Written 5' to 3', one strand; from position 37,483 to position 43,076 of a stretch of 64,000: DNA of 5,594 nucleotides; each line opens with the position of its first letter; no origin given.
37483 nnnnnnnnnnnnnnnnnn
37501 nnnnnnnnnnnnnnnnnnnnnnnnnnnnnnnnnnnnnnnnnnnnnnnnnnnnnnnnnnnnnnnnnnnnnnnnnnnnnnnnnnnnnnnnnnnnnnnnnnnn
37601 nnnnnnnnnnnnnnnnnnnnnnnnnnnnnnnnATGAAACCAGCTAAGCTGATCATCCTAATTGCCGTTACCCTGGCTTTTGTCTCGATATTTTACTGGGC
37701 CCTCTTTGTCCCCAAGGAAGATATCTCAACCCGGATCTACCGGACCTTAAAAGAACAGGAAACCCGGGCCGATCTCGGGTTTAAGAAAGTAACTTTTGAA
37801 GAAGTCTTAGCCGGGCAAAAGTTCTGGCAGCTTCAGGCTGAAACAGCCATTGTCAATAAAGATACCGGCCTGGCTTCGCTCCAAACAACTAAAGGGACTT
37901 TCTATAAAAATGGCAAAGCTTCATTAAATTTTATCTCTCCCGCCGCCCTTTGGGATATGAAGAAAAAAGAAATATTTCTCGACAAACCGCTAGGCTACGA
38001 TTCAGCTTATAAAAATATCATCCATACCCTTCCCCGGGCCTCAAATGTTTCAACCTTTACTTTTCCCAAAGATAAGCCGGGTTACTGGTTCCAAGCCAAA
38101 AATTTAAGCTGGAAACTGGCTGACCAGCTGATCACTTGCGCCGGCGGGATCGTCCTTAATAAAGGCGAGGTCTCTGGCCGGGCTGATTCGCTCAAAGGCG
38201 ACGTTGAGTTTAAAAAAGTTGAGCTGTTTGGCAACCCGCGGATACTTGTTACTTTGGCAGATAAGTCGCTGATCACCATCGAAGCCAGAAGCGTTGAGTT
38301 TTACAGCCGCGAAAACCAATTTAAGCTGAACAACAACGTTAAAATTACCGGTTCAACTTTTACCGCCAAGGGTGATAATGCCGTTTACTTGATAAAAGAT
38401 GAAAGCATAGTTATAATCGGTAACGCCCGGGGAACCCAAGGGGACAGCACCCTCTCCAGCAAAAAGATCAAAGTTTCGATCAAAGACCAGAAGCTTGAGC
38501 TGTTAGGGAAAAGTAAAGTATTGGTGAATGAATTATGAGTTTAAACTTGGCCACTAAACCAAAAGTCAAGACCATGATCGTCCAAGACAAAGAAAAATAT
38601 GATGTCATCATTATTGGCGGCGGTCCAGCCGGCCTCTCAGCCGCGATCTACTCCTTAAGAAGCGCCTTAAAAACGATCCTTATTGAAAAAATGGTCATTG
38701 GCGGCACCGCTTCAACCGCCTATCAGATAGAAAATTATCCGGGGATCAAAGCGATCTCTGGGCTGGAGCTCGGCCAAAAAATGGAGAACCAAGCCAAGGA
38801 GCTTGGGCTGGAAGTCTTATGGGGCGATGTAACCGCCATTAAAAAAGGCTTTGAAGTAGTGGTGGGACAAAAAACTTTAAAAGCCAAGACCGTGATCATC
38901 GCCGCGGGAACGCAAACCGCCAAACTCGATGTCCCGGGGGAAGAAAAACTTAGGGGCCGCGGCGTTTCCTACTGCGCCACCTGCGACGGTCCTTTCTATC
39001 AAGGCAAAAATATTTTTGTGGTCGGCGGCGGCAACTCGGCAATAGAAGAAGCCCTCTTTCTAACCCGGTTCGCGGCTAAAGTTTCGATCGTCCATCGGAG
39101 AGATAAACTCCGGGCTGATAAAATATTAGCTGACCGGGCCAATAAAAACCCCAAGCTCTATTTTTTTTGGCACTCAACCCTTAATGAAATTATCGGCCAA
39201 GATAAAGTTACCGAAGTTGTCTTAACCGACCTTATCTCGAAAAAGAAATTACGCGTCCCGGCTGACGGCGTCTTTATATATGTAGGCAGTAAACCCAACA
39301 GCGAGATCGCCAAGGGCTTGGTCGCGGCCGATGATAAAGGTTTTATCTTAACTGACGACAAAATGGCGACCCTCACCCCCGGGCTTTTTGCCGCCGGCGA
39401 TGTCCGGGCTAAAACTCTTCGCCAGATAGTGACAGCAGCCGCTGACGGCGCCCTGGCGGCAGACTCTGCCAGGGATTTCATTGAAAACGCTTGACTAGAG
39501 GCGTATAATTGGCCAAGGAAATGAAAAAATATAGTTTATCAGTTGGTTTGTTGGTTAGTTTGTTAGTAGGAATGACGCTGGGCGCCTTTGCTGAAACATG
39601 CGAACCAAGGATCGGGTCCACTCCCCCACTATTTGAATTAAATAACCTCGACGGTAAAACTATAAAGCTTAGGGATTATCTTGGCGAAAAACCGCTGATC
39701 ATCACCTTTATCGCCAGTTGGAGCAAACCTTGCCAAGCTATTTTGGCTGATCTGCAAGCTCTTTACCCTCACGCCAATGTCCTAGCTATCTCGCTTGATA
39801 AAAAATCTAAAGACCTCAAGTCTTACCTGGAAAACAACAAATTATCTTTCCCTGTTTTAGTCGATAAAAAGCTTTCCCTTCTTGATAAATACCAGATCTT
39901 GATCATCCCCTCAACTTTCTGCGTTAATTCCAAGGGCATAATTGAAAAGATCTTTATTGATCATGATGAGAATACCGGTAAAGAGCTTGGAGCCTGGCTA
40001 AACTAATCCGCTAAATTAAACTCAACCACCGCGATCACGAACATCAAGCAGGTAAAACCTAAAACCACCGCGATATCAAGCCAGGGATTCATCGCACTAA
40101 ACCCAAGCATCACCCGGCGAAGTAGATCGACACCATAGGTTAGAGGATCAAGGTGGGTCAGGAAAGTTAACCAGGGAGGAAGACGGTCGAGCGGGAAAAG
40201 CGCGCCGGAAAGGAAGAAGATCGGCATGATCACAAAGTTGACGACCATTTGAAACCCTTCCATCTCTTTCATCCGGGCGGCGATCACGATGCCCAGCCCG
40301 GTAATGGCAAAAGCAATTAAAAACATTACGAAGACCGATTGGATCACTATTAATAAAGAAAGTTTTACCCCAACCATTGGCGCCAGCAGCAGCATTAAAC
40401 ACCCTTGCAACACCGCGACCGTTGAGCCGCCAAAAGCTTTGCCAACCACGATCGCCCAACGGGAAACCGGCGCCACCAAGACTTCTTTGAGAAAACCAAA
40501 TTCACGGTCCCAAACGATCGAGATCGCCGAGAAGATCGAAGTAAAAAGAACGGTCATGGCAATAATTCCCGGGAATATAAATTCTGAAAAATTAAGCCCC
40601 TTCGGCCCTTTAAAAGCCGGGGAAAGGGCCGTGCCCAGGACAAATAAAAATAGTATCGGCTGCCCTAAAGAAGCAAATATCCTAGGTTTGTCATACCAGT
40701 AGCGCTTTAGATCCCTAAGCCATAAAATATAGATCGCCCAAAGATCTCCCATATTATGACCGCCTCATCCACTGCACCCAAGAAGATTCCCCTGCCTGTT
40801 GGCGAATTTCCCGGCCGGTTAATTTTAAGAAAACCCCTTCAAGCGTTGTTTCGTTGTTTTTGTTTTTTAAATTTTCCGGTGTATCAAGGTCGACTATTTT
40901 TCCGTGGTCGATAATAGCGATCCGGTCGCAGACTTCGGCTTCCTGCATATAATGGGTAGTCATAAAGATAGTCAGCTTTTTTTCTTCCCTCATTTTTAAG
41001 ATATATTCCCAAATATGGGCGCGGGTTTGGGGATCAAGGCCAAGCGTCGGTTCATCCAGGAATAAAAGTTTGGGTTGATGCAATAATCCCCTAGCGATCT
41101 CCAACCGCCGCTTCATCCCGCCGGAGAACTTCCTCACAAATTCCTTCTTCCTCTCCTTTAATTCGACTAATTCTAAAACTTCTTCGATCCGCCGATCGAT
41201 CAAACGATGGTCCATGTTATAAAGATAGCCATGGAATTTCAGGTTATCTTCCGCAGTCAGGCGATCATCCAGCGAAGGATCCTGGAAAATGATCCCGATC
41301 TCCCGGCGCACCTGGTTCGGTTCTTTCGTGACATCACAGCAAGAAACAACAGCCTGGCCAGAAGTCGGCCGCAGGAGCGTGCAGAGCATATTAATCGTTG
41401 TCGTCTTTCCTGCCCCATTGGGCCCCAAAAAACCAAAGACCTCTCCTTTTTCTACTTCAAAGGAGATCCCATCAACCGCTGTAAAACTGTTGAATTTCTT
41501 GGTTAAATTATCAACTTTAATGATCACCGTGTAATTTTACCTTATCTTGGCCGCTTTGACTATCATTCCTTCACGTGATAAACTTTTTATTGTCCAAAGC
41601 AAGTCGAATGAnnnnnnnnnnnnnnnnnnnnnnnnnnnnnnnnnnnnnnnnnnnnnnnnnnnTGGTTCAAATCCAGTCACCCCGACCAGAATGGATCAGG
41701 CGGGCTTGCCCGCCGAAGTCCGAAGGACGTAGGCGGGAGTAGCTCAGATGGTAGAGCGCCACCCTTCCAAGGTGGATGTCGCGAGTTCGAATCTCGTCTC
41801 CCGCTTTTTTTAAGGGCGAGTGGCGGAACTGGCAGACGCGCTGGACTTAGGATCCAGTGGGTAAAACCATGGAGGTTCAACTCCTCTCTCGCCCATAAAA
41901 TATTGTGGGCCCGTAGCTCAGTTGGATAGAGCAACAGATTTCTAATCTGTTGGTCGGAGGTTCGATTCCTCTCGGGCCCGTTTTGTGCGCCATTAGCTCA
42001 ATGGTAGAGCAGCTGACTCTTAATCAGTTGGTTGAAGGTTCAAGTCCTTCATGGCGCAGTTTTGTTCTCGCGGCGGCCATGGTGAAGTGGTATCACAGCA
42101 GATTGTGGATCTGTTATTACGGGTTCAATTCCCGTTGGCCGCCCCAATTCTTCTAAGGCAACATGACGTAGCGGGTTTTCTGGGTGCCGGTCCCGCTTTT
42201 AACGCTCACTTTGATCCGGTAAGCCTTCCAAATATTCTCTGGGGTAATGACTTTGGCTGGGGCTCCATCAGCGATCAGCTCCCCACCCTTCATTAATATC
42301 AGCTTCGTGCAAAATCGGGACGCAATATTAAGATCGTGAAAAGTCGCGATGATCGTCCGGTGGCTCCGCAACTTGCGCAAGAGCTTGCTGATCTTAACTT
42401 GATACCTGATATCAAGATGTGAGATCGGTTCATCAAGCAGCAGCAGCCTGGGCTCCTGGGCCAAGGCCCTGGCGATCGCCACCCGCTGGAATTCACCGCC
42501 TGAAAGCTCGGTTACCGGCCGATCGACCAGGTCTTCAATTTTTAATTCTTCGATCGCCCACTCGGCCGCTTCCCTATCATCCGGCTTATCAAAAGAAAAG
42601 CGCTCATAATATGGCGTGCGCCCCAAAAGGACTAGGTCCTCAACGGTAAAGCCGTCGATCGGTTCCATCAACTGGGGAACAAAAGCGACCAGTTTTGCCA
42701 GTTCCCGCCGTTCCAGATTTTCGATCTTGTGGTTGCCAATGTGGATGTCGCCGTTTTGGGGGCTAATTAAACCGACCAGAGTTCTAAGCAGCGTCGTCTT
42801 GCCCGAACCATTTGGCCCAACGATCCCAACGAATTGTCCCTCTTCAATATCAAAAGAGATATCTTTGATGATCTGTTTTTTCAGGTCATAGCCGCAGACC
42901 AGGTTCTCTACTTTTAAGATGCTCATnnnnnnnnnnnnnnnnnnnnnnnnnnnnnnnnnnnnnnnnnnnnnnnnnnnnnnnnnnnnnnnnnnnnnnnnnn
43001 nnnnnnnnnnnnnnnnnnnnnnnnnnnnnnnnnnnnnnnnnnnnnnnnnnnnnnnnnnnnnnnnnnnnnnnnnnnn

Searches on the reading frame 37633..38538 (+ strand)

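Call 60: search_protein_families(library=pfam, proteins=[window:37633-38538:+])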
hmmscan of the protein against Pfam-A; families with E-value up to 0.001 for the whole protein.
window:37633-38538:+ (301 aa): 2 families
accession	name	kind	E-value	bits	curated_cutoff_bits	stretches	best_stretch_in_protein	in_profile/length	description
PF03968.19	LptD_N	-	3.8e-09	37.2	20.4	1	155-286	4-112/113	LptA/(LptD N-terminal domain) LPS transport protein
PF06835.18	LptC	-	1.2e-07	31.9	21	1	198-295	69-171/175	Lipopolysaccharide-assembly, LptC-related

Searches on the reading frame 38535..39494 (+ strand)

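Call 60: search_protein_families(library=pfam, proteins=[window:38535-39494:+])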
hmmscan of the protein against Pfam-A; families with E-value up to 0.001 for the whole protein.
window:38535-39494:+ (319 aa): 12 families
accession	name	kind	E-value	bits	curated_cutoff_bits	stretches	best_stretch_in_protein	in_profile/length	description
PF07992.20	Pyr_redox_2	-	1.6e-50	172.7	26.1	1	22-305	1-291/291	Pyridine nucleotide-disulphide oxidoreductase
PF13738.12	Pyr_redox_3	-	3e-25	89.5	30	2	99-288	107-305/305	Pyridine nucleotide-disulphide oxidoreductase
PF00070.33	Pyr_redox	-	1.4e-18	67.6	22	1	160-231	2-80/82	Pyridine nucleotide-disulphide oxidoreductase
PF01266.30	DAO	-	5.9e-10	39.6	27.9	1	23-60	1-39/353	FAD dependent oxidoreductase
PF12831.13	FAD_oxidored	-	2e-09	37.7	27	1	23-62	1-41/416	FAD dependent oxidoreductase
PF01134.28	GIDA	-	3.2e-07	30.2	22.1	1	23-78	1-48/391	Glucose inhibited division protein A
PF00890.30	FAD_binding_2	-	4e-07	30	20.4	1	23-57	1-36/414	FAD binding domain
PF03486.20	HI0933_like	-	5.1e-07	29.8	50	1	23-53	2-32/244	HI0933-like protein Rossmann domain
PF01946.23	Thi4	-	8.7e-07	28.8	26.2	1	20-58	16-56/235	Thi4 family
PF01494.25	FAD_binding_3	-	0.00014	21.6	22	0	21-53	1-33/349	FAD binding domain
PF13450.12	NAD_binding_8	-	0.00046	20.9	21.9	0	26-62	1-38/68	NAD(P)-binding Rossmann-like domain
PF13241.12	NAD_binding_7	-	0.00053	21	22.1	0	156-191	6-42/104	Putative NAD(P)-binding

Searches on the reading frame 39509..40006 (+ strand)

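Call 60: search_protein_families(library=pfam, proteins=[window:39509-40006:+])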
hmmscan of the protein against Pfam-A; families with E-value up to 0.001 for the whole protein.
window:39509-40006:+ (165 aa): 3 families
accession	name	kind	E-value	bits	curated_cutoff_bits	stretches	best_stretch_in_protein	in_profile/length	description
PF00578.27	AhpC-TSA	-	2.5e-21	76.3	26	1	35-147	1-123/124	AhpC/TSA family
PF08534.16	Redoxin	-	1e-10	42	26.6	1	36-155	3-138/148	Redoxin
PF13905.12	Thioredoxin_8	-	1.9e-10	41.4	27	1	61-144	2-93/94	Thioredoxin-like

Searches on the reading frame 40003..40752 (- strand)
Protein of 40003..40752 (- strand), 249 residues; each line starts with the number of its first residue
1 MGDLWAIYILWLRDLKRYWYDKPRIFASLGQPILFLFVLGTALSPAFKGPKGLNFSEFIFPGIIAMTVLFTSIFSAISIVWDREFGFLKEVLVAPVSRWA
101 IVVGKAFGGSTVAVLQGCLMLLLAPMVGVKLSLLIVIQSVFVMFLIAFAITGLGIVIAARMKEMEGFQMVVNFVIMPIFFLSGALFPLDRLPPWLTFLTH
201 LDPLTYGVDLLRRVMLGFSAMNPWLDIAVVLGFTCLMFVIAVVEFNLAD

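Call 60: search_protein_families(library=pfam, proteins=[window:40003-40752:-])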
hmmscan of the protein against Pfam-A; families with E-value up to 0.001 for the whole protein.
window:40003-40752:- (249 aa): 3 families
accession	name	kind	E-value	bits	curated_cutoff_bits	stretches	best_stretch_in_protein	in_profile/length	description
PF01061.29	ABC2_membrane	-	2.7e-38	132.1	26.9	1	7-215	3-210/211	ABC-2 type transporter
PF12698.13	ABC2_membrane_3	-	1.1e-19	71.1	31.6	1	53-242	158-346/347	ABC-2 family transporter protein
PF12679.13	ABC2_membrane_2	-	4.3e-07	29.9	27.2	1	68-247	79-280/283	ABC-2 family transporter protein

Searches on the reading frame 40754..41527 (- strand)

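Call 60: search_protein_families(library=pfam, proteins=[window:40754-41527:-])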
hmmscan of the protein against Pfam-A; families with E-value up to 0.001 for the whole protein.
window:40754-41527:- (257 aa): 5 families
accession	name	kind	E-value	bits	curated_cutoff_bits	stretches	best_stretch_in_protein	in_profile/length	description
PF00005.33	ABC_tran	-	1.2e-35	123.5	25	1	19-161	2-136/137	ABC transporter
PF13304.12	AAA_21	-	1.5e-10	42.1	27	1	109-192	212-298/304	AAA domain, putative AbiEii toxin, Type IV TA system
PF13476.12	AAA_23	-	0.00035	21.7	27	1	10-53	5-44/201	AAA domain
PF13175.12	AAA_15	-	0.00048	20.3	32.1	0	152-192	329-369/374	AAA ATPase domain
PF00448.28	SRP54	-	0.00093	19.3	22.7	0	32-66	5-39/196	SRP54-type protein, GTPase domain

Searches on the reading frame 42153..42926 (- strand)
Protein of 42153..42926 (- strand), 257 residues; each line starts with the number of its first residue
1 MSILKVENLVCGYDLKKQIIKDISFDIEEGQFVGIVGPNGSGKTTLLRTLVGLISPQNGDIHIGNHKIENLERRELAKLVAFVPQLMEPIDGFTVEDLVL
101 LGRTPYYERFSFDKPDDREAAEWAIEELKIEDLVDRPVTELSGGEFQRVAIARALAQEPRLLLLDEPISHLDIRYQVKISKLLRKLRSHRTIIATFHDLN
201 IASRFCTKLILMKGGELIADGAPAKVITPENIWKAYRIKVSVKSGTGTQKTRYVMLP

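Call 60: search_protein_families(library=pfam, proteins=[window:42153-42926:-])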
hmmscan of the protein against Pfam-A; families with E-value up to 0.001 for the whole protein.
window:42153-42926:- (257 aa): 7 families
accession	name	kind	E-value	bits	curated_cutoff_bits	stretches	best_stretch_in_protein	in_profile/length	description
PF00005.33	ABC_tran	-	6.4e-37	127.6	25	1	21-168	2-136/137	ABC transporter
PF13304.12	AAA_21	-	5.5e-12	46.8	27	2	32-55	1-24/304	AAA domain, putative AbiEii toxin, Type IV TA system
PF02463.25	SMC_N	-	3e-07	30.5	40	1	30-198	24-198/220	RecF/RecN/SMC N terminal domain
PF13476.12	AAA_23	-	0.0001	23.4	27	1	22-50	12-39/201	AAA domain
PF13175.12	AAA_15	-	0.00074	19.7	32.1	0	20-72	14-69/374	AAA ATPase domain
PF19993.5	DO-GTPase2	-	0.00079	19.6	27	0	32-56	2-26/226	Double-GTPase 2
PF13555.12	AAA_29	-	0.0008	19.5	27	0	25-58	17-50/61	P-loop containing region of AAA domain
